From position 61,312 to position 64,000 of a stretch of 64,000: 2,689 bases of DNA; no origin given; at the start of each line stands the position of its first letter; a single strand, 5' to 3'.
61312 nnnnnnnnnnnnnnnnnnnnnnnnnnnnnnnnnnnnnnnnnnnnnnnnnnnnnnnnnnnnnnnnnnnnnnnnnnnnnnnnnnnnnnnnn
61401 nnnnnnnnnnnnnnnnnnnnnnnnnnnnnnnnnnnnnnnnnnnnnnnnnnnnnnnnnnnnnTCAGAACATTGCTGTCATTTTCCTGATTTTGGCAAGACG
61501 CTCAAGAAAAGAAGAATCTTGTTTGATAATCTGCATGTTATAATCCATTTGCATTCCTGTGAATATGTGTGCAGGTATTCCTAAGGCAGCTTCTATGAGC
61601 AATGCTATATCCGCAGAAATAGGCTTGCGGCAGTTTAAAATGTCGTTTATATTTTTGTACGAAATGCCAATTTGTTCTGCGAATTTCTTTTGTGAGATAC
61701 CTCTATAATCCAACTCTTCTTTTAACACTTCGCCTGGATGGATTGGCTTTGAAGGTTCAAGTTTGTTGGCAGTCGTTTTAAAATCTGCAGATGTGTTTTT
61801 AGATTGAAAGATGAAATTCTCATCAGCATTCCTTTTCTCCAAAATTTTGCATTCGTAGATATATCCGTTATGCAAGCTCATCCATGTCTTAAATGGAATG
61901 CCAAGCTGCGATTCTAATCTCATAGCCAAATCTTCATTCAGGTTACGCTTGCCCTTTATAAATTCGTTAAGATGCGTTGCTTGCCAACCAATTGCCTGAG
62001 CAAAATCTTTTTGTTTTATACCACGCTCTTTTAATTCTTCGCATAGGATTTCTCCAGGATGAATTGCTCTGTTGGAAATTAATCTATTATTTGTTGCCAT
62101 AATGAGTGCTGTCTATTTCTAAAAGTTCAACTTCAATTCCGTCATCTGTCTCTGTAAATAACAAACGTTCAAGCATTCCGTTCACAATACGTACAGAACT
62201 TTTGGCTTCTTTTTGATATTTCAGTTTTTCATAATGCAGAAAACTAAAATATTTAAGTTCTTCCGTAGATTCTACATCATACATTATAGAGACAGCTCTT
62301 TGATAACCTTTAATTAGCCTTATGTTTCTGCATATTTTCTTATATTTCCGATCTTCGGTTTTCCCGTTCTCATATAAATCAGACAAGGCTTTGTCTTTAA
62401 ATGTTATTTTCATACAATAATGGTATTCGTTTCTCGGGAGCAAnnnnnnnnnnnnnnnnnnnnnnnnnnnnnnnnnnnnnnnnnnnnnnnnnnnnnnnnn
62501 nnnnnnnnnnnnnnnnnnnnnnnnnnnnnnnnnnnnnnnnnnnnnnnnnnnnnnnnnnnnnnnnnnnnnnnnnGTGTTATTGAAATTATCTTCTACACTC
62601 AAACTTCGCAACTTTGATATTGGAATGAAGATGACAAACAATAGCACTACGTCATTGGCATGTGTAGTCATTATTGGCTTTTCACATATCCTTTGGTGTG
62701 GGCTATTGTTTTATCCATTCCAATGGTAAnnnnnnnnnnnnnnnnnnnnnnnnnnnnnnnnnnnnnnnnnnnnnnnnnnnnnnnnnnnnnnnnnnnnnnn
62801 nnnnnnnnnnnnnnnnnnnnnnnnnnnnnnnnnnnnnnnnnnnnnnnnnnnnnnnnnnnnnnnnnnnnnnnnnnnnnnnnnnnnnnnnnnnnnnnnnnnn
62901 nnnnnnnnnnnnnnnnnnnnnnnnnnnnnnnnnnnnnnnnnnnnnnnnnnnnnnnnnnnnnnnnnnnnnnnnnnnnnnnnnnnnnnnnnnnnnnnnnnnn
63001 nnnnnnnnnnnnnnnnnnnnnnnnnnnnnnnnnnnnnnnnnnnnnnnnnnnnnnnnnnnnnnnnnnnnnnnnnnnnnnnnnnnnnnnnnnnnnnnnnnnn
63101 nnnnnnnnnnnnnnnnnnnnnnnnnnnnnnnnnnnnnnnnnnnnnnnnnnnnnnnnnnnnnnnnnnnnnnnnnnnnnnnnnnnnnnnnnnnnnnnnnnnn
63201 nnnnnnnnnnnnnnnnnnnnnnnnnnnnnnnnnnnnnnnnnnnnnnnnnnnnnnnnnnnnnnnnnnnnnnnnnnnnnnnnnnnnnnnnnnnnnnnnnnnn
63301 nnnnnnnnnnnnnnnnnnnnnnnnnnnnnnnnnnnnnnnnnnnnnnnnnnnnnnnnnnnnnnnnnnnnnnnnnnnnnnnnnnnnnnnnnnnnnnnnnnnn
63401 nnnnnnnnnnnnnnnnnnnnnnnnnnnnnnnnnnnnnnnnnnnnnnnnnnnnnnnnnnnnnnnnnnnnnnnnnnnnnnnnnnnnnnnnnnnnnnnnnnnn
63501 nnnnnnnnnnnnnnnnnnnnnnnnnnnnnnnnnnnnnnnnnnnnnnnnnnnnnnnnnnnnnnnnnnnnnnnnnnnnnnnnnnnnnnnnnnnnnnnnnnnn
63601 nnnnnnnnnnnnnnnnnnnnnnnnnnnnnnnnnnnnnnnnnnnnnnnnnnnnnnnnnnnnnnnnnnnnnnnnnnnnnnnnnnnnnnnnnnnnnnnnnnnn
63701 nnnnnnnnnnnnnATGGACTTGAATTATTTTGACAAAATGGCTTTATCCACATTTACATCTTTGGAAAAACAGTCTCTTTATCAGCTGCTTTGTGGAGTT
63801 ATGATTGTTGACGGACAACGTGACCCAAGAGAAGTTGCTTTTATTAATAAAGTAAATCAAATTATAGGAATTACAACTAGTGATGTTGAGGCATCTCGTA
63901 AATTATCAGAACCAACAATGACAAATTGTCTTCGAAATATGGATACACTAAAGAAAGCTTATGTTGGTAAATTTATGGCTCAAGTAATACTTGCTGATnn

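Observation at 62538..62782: Promoter-to-terminator unit with nested long-range helices enclosing a hidden 34-aa hydrophobic ORF: type I toxin-like module or switchable leader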

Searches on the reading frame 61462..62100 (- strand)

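Call 9: search_protein_families(library=pfam, proteins=[window:61462-62100:-], max_evalue=0.1)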
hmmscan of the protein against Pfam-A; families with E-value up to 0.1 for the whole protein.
window:61462-62100:- (212 aa): 12 families
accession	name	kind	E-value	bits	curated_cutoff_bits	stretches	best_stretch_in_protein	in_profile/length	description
PF01381.28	HTH_3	-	5.1e-17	62.1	23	2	22-70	4-52/55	Helix-turn-helix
PF13443.12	HTH_26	-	1.7e-09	38.2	22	2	126-165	2-42/63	Cro/C1-type HTH DNA-binding domain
PF15943.11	YdaS_toxin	-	4e-07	30.2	30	1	136-172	10-46/65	Bacterial toxin YdaS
PF12844.13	HTH_19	-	7e-07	29.5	30.2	1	123-156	1-34/64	Helix-turn-helix domain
PF13560.12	HTH_31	-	0.00015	22.4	27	0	131-176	11-57/64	Helix-turn-helix domain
PF02376.21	CUT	-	0.0013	19.1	24.4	0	126-156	14-45/79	CUT domain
PF24852.1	DUF7726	-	0.0014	19.2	26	0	23-51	18-46/73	Domain of unknown function (DUF7726)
PF17573.8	GA-like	-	0.019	15.2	25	0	127-144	16-33/50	GA-like domain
PF18640.6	LepB_N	-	0.053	13.6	25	0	7-85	23-94/183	LepB N-terminal domain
PF13744.12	HTH_37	-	0.06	13.6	27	0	19-51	23-55/80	Helix-turn-helix domain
PF20075.5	DUF6471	-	0.073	13.4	26.8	0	124-151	7-39/65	Domain of unknown function (DUF6471)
PF10078.15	DUF2316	-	0.088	13.5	26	0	126-161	15-50/89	Uncharacterized protein conserved in bacteria (DUF2316)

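Call 74: search_protein_families(library=ncbifam, proteins=[window:61462-62097:-], max_evalue=0.01)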
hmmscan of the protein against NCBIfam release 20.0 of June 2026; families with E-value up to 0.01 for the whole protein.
window:61462-62097:- (211 aa): 11 families
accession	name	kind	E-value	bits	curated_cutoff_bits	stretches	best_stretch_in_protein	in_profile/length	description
TIGR02607.1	antidote_HigA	equivalog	7.9e-33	112.1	47.7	2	117-193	3-80/81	HigA family addiction module antitoxin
TIGR04111.1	BcepMu_gp16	hypoth_equivalog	1.1e-07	31.6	34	1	124-157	4-37/55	phage-associated protein, BcepMu gp16 family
NF038310.1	lysogeny_AimR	equivalog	2e-07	30.4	70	1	125-162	1-38/365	AimR family lysis-lysogeny pheromone receptor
TIGR03070.1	couple_hipB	subfamily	0.00011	22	71.65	0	131-153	13-35/58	type II toxin-antitoxin system Y4mF family antitoxin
TIGR00270.2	TIGR00270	equivalog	0.00018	21.3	110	0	21-68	83-130/159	multiprotein bridging factor aMBF1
NF038139.1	Reg_Aceta_RamB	equivalog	0.00025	19.8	700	0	130-180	12-62/465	acetate metabolism transcriptional regulator RamB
TIGR02959.1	SigZ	equivalog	0.0017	18.2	168.65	0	129-149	112-132/170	RNA polymerase sigma factor SigZ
NF047948.1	male_kill_WMK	equivalog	0.0021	17.5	300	0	132-177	17-62/300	WO male-killing family protein Wmk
NF041951.1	phage_RstR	subfamily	0.0027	17.9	80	0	126-151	8-33/108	RstR family transcriptional repressor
NF003162.0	PRK04140.1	equivalog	0.0032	16.5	263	0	122-175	128-181/317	transcriptional regulator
TIGR00180.1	parB_part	domain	0.0061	16.3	58.45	0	114-171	101-157/186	ParB/RepB/Spo0J family partition protein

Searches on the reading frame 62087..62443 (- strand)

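Call 9: search_protein_families(library=pfam, proteins=[window:62087-62443:-], max_evalue=0.1)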
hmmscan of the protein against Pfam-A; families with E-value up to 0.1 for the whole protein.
window:62087-62443:- (118 aa): 1 family
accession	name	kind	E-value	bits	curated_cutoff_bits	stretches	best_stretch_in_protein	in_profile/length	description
PF05015.19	HigB-like_toxin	-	0.019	15.9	27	1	14-96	2-76/91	RelE-like toxin of type II toxin-antitoxin system HigB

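Call 74: search_protein_families(library=ncbifam, proteins=[window:62087-62410:-], max_evalue=0.01)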
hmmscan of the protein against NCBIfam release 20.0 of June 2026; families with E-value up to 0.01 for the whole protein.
window:62087-62410:- (107 aa): 1 family
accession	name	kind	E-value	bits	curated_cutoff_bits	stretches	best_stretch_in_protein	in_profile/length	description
NF008634.1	PRK11623.1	equivalog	0.0072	14.9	702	1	21-104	91-174/469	polynucleotide adenylyltransferase PcnB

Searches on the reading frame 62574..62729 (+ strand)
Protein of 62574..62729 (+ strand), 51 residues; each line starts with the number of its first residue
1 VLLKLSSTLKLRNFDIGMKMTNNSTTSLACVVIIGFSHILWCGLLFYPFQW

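Call 9: search_protein_families(library=pfam, proteins=[window:62574-62729:+], max_evalue=0.1)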
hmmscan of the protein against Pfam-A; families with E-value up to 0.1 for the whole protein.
window:62574-62729:+ (51 aa): 0 families

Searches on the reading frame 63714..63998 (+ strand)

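Call 9: search_protein_families(library=pfam, proteins=[window:63714-63998:+], max_evalue=0.1)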
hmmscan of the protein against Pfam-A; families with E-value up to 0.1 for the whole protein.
window:63714-63998:+ (95 aa): 2 families
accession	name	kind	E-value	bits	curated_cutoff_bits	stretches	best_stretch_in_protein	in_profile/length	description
PF05099.18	TerB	-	5.5e-06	27.1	24.4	1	14-62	69-117/118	Tellurite resistance protein TerB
PF18383.6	IFT81_CH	-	0.0039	17.9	27.4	0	58-91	89-123/124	Intraflagellar transport 81 calponin homology domain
